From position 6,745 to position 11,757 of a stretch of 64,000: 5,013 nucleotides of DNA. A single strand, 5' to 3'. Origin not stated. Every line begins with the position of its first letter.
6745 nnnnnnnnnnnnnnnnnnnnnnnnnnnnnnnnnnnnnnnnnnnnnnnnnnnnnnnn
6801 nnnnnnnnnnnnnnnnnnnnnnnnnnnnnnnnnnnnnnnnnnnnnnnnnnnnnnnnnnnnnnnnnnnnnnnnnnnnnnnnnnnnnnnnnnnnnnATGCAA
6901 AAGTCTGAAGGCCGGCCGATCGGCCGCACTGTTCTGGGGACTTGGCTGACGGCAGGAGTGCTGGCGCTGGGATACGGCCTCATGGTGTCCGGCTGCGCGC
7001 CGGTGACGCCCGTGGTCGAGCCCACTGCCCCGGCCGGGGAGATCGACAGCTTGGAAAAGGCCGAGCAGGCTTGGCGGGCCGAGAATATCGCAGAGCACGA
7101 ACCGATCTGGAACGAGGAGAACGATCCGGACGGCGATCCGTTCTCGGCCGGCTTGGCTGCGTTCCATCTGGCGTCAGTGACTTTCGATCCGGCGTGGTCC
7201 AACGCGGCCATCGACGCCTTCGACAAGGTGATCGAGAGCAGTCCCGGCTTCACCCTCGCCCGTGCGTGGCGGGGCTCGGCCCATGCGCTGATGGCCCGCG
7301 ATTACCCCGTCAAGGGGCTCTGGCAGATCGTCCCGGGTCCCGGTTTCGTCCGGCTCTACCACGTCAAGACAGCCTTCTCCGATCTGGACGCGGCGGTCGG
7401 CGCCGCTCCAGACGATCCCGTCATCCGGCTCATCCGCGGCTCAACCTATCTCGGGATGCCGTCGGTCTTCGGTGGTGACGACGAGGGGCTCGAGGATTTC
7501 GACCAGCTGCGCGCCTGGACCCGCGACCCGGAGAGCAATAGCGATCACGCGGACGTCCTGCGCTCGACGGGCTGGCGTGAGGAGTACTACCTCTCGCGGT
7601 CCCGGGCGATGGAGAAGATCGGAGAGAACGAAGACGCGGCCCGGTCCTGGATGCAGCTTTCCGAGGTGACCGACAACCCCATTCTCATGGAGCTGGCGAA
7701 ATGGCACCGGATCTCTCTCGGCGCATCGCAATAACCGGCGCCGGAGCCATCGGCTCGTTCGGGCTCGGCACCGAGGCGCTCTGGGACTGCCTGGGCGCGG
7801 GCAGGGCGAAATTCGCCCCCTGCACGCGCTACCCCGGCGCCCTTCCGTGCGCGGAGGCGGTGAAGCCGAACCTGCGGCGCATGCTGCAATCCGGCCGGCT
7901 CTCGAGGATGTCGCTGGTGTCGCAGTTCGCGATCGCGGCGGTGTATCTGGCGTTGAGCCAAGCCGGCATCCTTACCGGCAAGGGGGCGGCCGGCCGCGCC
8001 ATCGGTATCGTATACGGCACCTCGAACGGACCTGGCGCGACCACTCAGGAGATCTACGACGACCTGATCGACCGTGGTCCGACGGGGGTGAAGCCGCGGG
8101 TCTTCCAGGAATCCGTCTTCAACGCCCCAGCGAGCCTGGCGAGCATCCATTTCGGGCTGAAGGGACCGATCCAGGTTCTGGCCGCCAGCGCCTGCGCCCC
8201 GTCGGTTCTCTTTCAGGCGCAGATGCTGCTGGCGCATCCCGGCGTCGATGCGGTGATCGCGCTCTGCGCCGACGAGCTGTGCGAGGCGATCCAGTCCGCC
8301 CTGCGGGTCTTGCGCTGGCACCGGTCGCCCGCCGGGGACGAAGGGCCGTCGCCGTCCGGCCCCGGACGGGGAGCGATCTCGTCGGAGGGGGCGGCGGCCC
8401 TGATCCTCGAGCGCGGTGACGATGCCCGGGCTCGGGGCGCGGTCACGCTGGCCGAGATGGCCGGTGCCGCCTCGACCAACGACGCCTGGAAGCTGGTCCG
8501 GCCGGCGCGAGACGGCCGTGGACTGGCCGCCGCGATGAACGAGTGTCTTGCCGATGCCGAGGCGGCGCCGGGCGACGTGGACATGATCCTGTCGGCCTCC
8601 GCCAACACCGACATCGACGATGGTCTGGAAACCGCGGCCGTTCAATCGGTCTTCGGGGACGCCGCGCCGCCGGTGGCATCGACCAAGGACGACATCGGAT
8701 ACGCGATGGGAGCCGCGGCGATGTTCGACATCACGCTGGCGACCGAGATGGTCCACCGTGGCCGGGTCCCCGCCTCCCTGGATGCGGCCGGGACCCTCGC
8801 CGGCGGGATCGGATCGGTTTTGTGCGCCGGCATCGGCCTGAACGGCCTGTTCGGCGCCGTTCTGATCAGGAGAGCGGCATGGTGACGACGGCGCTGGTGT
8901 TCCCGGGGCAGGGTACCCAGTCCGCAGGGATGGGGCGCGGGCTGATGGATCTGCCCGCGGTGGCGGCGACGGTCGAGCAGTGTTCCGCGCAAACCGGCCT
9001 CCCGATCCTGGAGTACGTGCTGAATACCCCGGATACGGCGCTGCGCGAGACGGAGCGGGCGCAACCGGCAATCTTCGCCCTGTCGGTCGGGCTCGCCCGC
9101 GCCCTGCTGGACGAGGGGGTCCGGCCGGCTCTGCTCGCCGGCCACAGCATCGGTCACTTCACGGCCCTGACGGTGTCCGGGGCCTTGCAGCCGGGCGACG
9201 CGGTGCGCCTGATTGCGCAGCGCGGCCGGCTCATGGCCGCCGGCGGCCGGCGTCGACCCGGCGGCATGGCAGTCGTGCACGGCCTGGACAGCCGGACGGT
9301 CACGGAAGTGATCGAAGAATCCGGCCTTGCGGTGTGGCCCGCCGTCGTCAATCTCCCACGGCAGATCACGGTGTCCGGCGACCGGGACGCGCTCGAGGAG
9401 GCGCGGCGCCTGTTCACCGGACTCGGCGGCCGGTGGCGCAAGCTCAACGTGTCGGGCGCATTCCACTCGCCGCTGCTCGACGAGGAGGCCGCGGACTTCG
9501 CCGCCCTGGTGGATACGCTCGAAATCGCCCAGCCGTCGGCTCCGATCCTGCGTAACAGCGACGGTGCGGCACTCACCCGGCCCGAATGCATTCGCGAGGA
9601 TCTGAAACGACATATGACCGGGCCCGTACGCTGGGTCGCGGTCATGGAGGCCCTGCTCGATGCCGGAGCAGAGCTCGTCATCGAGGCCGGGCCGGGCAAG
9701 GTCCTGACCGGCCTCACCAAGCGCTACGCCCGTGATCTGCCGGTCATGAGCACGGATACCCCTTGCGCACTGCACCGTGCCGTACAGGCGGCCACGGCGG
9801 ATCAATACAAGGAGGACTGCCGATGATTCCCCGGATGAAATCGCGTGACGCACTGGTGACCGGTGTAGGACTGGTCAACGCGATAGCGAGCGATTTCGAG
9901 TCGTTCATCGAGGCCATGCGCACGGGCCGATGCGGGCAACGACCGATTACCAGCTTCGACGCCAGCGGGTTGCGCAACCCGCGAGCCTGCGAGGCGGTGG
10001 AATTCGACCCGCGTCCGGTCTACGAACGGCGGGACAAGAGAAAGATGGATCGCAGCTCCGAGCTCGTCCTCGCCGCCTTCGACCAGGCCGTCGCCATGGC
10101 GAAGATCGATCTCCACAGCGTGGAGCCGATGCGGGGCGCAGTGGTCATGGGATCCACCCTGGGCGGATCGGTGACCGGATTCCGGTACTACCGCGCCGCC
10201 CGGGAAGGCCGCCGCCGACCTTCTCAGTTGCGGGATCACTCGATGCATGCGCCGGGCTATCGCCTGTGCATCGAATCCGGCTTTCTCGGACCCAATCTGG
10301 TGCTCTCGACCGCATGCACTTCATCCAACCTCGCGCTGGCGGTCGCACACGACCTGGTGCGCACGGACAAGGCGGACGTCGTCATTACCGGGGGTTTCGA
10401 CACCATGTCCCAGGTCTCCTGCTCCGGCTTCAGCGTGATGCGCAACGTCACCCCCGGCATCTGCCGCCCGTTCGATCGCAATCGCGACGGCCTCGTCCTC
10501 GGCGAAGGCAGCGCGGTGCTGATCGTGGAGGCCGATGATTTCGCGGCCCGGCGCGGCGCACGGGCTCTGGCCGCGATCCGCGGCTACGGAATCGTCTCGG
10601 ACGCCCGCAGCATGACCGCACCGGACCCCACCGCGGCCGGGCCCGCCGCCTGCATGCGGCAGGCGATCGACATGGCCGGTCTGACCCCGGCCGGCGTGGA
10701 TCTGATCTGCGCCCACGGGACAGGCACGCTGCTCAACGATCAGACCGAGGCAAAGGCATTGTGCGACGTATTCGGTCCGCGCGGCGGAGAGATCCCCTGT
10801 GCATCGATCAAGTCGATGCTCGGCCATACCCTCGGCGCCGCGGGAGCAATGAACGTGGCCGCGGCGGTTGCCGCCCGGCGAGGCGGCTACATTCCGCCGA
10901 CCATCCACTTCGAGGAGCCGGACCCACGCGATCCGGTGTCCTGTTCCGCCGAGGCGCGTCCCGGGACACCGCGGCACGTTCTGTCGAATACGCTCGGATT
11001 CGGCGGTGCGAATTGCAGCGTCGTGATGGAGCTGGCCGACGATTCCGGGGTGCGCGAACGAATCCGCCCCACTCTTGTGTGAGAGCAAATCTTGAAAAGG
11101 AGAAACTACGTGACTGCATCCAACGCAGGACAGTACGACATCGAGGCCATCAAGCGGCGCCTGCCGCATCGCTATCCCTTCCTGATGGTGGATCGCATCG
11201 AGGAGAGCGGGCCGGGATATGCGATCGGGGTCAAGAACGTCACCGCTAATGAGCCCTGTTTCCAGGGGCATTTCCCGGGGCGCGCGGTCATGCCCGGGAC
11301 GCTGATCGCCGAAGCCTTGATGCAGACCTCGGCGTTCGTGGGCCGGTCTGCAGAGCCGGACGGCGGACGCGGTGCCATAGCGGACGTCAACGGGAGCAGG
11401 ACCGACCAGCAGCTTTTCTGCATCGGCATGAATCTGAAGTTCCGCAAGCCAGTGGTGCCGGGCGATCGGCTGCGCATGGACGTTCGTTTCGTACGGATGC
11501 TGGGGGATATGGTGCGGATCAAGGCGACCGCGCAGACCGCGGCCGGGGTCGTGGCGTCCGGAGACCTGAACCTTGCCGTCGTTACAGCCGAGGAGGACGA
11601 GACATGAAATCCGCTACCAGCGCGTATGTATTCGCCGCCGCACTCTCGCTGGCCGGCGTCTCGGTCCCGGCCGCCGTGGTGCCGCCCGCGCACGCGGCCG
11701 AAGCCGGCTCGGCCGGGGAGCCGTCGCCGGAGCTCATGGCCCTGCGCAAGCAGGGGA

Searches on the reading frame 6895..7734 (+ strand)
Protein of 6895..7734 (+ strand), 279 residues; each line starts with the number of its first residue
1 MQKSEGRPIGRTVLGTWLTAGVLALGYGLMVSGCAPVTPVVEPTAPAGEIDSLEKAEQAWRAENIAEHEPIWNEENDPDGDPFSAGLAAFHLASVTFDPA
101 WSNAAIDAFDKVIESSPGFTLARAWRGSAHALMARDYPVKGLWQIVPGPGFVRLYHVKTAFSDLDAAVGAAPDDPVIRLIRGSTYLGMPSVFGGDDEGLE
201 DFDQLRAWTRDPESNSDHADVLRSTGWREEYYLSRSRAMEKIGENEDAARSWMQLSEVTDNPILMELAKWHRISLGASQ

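Call 5: search_protein_families(library=pfam, proteins=[window:6895-7734:+], max_evalue=0.01)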
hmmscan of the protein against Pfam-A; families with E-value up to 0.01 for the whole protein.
window:6895-7734:+ (279 aa): 0 families

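Call 7: search_protein_families(library=ncbifam, proteins=[window:6895-7734:+], max_evalue=0.001)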
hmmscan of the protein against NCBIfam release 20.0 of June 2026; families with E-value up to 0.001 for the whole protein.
window:6895-7734:+ (279 aa): 0 families

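Call 63: search_protein_families(library=pfam, proteins=[window:6895-7734:+], max_evalue=1)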
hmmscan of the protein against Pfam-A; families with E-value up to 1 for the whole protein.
window:6895-7734:+ (279 aa): 0 families

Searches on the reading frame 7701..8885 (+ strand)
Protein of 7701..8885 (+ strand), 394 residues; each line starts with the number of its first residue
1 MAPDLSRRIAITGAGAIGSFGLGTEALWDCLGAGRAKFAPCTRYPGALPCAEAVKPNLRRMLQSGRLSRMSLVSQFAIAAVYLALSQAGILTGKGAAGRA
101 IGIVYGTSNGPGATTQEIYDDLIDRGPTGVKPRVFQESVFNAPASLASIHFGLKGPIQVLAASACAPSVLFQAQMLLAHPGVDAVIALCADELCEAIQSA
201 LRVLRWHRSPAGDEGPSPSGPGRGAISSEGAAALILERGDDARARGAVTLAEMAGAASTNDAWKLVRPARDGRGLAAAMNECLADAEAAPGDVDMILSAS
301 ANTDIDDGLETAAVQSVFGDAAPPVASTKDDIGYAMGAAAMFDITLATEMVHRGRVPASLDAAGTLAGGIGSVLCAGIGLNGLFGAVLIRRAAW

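Call 5: search_protein_families(library=pfam, proteins=[window:7701-8885:+], max_evalue=0.01)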
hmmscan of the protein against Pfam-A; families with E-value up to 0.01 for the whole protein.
window:7701-8885:+ (394 aa): 3 families
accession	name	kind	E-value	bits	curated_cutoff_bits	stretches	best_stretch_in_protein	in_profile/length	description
PF02801.28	Ketoacyl-synt_C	-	1.4e-17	64.2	20.8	1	250-361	1-117/119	Beta-ketoacyl synthase, C-terminal domain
PF00109.32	ketoacyl-synt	-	2.9e-14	53.7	20.8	1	7-242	2-252/252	Beta-ketoacyl synthase, N-terminal domain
PF13723.12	Ketoacyl-synt_2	-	0.0029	17.7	25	1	101-194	51-142/223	Beta-ketoacyl synthase, N-terminal domain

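Call 7: search_protein_families(library=ncbifam, proteins=[window:7701-8885:+], max_evalue=0.001)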
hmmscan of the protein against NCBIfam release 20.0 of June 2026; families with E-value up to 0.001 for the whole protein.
window:7701-8885:+ (394 aa): 17 families
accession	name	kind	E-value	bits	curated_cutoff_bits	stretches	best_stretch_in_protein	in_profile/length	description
TIGR03150.1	fabF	equivalog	6.4e-48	163.4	493.75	1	7-361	1-365/407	beta-ketoacyl-ACP synthase II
NF005589.0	PRK07314.1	subfamily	2.9e-43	148.2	387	1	6-361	3-368/413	beta-ketoacyl-ACP synthase II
NF004970.0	PRK06333.1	subfamily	2.1e-34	119.1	525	1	6-361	3-377/424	beta-ketoacyl-ACP synthase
NF006587.0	PRK09116.1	equivalog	5.5e-33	114.3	470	1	7-360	2-361/408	beta-ketoacyl-ACP synthase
NF006618.0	PRK09185.1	subfamily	1.8e-29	103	407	1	8-361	4-349/394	beta-ketoacyl-ACP synthase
NF006274.0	PRK08439.1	equivalog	3.3e-29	101.9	621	1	7-360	2-361/406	beta-ketoacyl-ACP synthase II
NF058662.1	cispenta_AmcF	equivalog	2e-25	89.6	325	1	155-358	121-323/369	cispentacin biosynthesis acyltransferase subunit AmcF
NF005076.0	PRK06501.1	equivalog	1.5e-24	86.7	629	1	9-360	13-378/425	beta-ketoacyl-ACP synthase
NF005916.1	PRK07910.1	equivalog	1e-22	80.7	560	1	99-361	106-374/418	KasA/KasB family beta-ketoacyl-ACP synthase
NF006434.0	PRK08722.1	equivalog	2.1e-22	79.6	759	1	7-346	4-354/414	beta-ketoacyl-ACP synthase II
NF005490.0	PRK07103.1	equivalog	1.9e-21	76.6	445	1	7-344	4-353/414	polyketide beta-ketoacyl:acyl carrier protein synthase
NF005935.0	PRK07967.1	equivalog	5.4e-21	74.9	630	1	7-359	2-357/406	beta-ketoacyl-ACP synthase I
NF004618.0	PRK05952.1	equivalog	2.9e-19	69.3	455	1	75-358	59-339/384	beta-ketoacyl-ACP synthase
NF005084.0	PRK06519.1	equivalog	4.7e-11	42.4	320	1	222-389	235-393/397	beta-ketoacyl-ACP synthase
NF041183.1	Pks2_ls1_myc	equivalog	1.2e-09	35.6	2400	1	224-361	233-371/2086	sulfolipid-1 biosynthesis phthioceranic/hydroxyphthioceranic acid synthase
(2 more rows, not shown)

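Call 21: search_solved_structures(query=window:7701-8885:+, max_evalue=0.00001)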
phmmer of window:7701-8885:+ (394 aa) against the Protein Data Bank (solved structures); distinct sequences matched with E-value up to 0.00001: 80 (the best 60 are shown).
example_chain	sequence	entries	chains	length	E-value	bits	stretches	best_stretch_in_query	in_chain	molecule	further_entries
1j3n_A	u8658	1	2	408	4e-33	118.3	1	7-361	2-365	3-oxoacyl-(acyl-carrier protein) synthase II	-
9s5h_B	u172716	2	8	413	1.4e-32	116.4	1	5-359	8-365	3-oxoacyl-(Acyl-carrier-protein) synthase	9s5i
5sxo_A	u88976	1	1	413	3.9e-32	115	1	7-347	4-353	3-oxoacyl-[acyl-carrier-protein] synthase 2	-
8cn8_A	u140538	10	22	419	4.4e-32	114.8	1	5-346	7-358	3-oxoacyl-[acyl-carrier-protein] synthase 2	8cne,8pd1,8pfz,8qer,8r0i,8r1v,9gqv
4b7v_A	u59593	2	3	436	5.9e-32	114.4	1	6-346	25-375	3-OXOACYL-[ACYL-CARRIER-PROTEIN] SYNTHASE 2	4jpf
8qm1_A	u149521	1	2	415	6.5e-32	114.3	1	6-346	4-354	3-oxoacyl-[acyl-carrier-protein] synthase 2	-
8pj0_A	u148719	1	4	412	7.9e-32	114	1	7-346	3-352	3-oxoacyl-[acyl-carrier-protein] synthase 2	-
8cou_A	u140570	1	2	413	1.3e-31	113.3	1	7-346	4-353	3-oxoacyl-[acyl-carrier-protein] synthase 2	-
4jb6_A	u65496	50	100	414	1.3e-31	113.3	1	7-346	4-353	3-oxoacyl-[acyl-carrier-protein] synthase 2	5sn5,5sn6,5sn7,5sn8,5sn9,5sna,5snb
3o04_A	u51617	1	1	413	1.3e-31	113.3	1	7-347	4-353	beta-keto-acyl carrier protein synthase II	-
7oc0_A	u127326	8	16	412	1.6e-31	113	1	7-346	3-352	3-oxoacyl-[acyl-carrier-protein] synthase 2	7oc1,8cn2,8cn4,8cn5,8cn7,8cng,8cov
4ls6_A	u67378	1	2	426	1.9e-30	109.5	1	6-360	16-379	3-oxoacyl-[acyl-carrier-protein] synthase 2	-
4ls5_A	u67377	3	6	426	2.2e-30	109.3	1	6-360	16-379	3-oxoacyl-[acyl-carrier-protein] synthase 2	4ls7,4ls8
4jga_A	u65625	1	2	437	2.3e-29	105.9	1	5-351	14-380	3-oxoacyl-[acyl-carrier-protein] synthase 2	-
8z5c_A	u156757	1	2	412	3.8e-28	101.9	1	7-361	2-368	3-oxoacyl-[acyl-carrier-protein] synthase 2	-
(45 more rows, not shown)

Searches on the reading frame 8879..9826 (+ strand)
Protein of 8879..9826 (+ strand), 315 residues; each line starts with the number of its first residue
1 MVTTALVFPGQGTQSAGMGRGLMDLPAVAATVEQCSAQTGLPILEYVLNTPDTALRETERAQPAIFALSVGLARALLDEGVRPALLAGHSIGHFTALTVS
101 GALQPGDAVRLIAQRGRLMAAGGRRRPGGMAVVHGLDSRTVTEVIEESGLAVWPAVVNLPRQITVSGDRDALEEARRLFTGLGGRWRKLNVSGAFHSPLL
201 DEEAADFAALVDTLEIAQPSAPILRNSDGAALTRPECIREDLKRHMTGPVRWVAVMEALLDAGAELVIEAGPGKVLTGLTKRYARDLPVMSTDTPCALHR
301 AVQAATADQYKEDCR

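Call 6: search_protein_families(library=pfam, proteins=[window:8879-9826:+], max_evalue=0.01)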
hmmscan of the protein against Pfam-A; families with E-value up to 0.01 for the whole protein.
window:8879-9826:+ (315 aa): 1 family
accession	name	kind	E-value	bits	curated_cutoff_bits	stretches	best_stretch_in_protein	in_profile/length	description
PF00698.26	Acyl_transf_1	-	3.2e-42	145.5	32.7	1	7-285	3-280/319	Acyl transferase domain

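Call 8: search_protein_families(library=ncbifam, proteins=[window:8879-9826:+], max_evalue=0.001)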
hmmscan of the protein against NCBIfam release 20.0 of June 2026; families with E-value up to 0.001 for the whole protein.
window:8879-9826:+ (315 aa): 8 families
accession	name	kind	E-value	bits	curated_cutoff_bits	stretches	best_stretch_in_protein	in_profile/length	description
TIGR00128.1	fabD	equivalog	1e-67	228.6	260.9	1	4-286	3-289/290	ACP S-malonyltransferase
TIGR03131.1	malonate_mdcH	equivalog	6.4e-65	219.5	297.9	1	5-294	2-286/297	malonate decarboxylase subunit epsilon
NF045894.1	PKS_plus_SDR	equivalog_domain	9.3e-59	199.1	1740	1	3-285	531-816/1515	type I polyketide synthase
TIGR02813.1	omega_3_PfaA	subfamily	1.7e-34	117.9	1010.1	1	6-282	583-878/2582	polyketide-type polyunsaturated fatty acid synthase PfaA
NF037941.1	PKS_NbtC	equivalog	2.2e-24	85.5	1150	1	5-211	98-307/1027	nocobactin polyketide synthase NbtC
NF041183.1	Pks2_ls1_myc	equivalog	2.9e-24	84.1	2400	1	6-291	535-821/2086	sulfolipid-1 biosynthesis phthioceranic/hydroxyphthioceranic acid synthase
NF037940.1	PKS_MbtD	equivalog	4.6e-22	77.9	1150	1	3-269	91-359/978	mycobactin polyketide synthase MbtD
NF040607.1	mycolic_Pks13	equivalog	7.1e-20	70.1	2100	1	5-275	666-945/1680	polyketide synthase Pks13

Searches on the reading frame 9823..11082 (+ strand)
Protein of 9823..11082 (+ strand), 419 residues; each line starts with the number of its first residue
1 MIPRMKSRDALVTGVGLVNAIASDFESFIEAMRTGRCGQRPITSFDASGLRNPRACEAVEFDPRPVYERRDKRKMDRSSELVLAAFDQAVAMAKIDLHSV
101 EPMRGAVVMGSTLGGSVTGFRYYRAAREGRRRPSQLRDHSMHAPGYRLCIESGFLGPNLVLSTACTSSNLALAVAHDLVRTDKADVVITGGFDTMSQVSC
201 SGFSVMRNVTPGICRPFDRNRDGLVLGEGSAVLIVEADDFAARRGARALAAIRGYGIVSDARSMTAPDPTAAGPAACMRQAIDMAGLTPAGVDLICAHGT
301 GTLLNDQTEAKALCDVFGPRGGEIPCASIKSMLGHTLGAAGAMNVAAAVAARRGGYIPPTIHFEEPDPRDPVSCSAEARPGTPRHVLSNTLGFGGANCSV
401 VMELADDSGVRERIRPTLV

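Call 6: search_protein_families(library=pfam, proteins=[window:9823-11082:+], max_evalue=0.01)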
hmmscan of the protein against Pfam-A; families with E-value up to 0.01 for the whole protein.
window:9823-11082:+ (419 aa): 4 families
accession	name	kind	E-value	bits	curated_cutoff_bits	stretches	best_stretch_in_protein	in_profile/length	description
PF02801.28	Ketoacyl-synt_C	-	9.3e-33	113.2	20.8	1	249-364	1-119/119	Beta-ketoacyl synthase, C-terminal domain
PF00109.32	ketoacyl-synt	-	4e-31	109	20.8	1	11-238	5-249/252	Beta-ketoacyl synthase, N-terminal domain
PF00108.29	Thiolase_N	-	7.9e-05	22.6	26.4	1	160-201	80-121/260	Thiolase, N-terminal domain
PF02803.24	Thiolase_C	-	0.0017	18.4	27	0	263-349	13-94/123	Thiolase, C-terminal domain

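Call 8: search_protein_families(library=ncbifam, proteins=[window:9823-11082:+], max_evalue=0.001)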
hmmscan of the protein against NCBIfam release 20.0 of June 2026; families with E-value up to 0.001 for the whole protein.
window:9823-11082:+ (419 aa): 28 families (the best 25 are shown)
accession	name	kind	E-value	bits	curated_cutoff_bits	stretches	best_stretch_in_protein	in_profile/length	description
TIGR03150.1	fabF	equivalog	3.2e-95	319.2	493.75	1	11-402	4-406/407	beta-ketoacyl-ACP synthase II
NF005589.0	PRK07314.1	subfamily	4.5e-91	305.7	387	1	6-403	2-410/413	beta-ketoacyl-ACP synthase II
NF004970.0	PRK06333.1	subfamily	1.8e-77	261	525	1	6-402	2-419/424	beta-ketoacyl-ACP synthase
NF006618.0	PRK09185.1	subfamily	3e-71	240.6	407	1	11-403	6-391/394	beta-ketoacyl-ACP synthase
NF006274.0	PRK08439.1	equivalog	1.2e-68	231.8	621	1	10-402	4-403/406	beta-ketoacyl-ACP synthase II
NF058662.1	cispenta_AmcF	equivalog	5.7e-64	216.4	325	1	11-403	3-368/369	cispentacin biosynthesis acyltransferase subunit AmcF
NF006587.0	PRK09116.1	equivalog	6.1e-58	196.5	470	1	9-403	3-405/408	beta-ketoacyl-ACP synthase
NF005076.0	PRK06501.1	equivalog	4.7e-56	190.5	629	1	153-403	163-421/425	beta-ketoacyl-ACP synthase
NF005490.0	PRK07103.1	equivalog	2e-55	188.5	445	1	7-403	3-411/414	polyketide beta-ketoacyl:acyl carrier protein synthase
NF005916.1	PRK07910.1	equivalog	6.2e-55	186.8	560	1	9-402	13-415/418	KasA/KasB family beta-ketoacyl-ACP synthase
NF004618.0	PRK05952.1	equivalog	1.1e-52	179.3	455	1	159-403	141-381/384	beta-ketoacyl-ACP synthase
NF005935.0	PRK07967.1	equivalog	5.6e-52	176.9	630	1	8-403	2-402/406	beta-ketoacyl-ACP synthase I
NF006434.0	PRK08722.1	equivalog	2.9e-51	174.6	759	1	5-402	1-411/414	beta-ketoacyl-ACP synthase II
NF045894.1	PKS_plus_SDR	equivalog_domain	8.4e-46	156.2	1740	1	69-406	81-428/1515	type I polyketide synthase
NF040607.1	mycolic_Pks13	equivalog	5.9e-36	123.4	2100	1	111-403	217-524/1680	polyketide synthase Pks13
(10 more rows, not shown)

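Call 20: search_solved_structures(query=window:9823-11082:+, max_evalue=1e-20)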
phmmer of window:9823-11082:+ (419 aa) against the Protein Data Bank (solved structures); distinct sequences matched with E-value up to 1e-20: 117 (the best 60 are shown).
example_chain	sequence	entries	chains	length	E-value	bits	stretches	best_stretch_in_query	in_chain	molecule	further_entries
9s5h_B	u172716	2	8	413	7.1e-69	236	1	8-402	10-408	3-oxoacyl-(Acyl-carrier-protein) synthase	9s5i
3o04_A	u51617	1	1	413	1.4e-65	225.2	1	7-406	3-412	beta-keto-acyl carrier protein synthase II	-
5sxo_A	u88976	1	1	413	1.5e-65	225.1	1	7-406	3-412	3-oxoacyl-[acyl-carrier-protein] synthase 2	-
1j3n_A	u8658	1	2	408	2.9e-65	224.1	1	8-400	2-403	3-oxoacyl-(acyl-carrier protein) synthase II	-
4ls5_A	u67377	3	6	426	1.5e-62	215.2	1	5-402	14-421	3-oxoacyl-[acyl-carrier-protein] synthase 2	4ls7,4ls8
4ls6_A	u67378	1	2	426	2.8e-62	214.3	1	5-402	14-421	3-oxoacyl-[acyl-carrier-protein] synthase 2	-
4b7v_A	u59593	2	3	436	5.7e-58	200.1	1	5-402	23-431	3-OXOACYL-[ACYL-CARRIER-PROTEIN] SYNTHASE 2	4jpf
8qm1_A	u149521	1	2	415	1e-57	199.3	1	5-402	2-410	3-oxoacyl-[acyl-carrier-protein] synthase 2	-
8z5c_A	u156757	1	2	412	1.4e-57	198.9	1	9-403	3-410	3-oxoacyl-[acyl-carrier-protein] synthase 2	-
2gqd_A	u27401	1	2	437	1.8e-57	198.5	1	5-402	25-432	3-oxoacyl-[acyl-carrier-protein] synthase 2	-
8z5e_A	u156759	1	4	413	1e-56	196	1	8-403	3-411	3-oxoacyl-[acyl-carrier-protein] synthase 2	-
8z5d_A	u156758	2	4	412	1.2e-56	195.8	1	9-403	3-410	3-oxoacyl-[acyl-carrier-protein] synthase 2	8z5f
8cn8_A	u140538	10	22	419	1.3e-56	195.7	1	5-402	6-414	3-oxoacyl-[acyl-carrier-protein] synthase 2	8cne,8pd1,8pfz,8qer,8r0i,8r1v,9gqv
6kxd_A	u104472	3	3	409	3.3e-56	194.3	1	8-401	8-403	Ketosynthase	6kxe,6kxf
4jb6_A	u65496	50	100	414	4.3e-56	193.9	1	6-402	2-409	3-oxoacyl-[acyl-carrier-protein] synthase 2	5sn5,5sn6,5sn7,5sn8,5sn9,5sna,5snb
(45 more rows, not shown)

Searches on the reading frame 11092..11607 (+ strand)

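Call 6: search_protein_families(library=pfam, proteins=[window:11092-11607:+], max_evalue=0.01)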
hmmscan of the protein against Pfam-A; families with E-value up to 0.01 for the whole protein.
window:11092-11607:+ (171 aa): 2 families
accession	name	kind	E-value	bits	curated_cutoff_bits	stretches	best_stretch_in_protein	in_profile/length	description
PF07977.19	FabA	-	1.5e-22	80.1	23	1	24-143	1-121/138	FabA-like domain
PF22636.2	FlK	-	0.0054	17.3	27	1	111-166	47-102/103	Fluoroacetyl-CoA-specific thioesterase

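Call 8: search_protein_families(library=ncbifam, proteins=[window:11092-11607:+], max_evalue=0.001)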
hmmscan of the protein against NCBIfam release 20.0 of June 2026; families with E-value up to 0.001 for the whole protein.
window:11092-11607:+ (171 aa): 6 families
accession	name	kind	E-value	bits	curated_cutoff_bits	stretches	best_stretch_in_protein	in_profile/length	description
NF000582.1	PRK00006.1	equivalog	1e-37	129.2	113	1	16-162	1-136/137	3-hydroxyacyl-ACP dehydratase FabZ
TIGR01750.1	fabZ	equivalog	1.7e-36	125.2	155.15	1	16-162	2-140/141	3-hydroxyacyl-ACP dehydratase FabZ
NF009667.0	PRK13188.1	equivalog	1.6e-34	119.4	465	1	8-166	314-462/464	bifunctional UDP-3-O-[3-hydroxymyristoyl] N-acetylglucosamine deacetylase/3-hydroxyacyl-ACP dehydratase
NF058663.1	cispen_cyc_AmcE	equivalog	2.9e-16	59.9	140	1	18-80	7-70/153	cispentacin biosynthesis cyclizing decarboxylase AmcE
NF003509.0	PRK05174.1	equivalog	3.3e-05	23.8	124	1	18-90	23-102/172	bifunctional 3-hydroxydecanoyl-ACP dehydratase/trans-2-decenoyl-ACP isomerase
TIGR01749.1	fabA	equivalog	0.00046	20.2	238.15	1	23-93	25-102/169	3-hydroxyacyl-[acyl-carrier-protein] dehydratase FabA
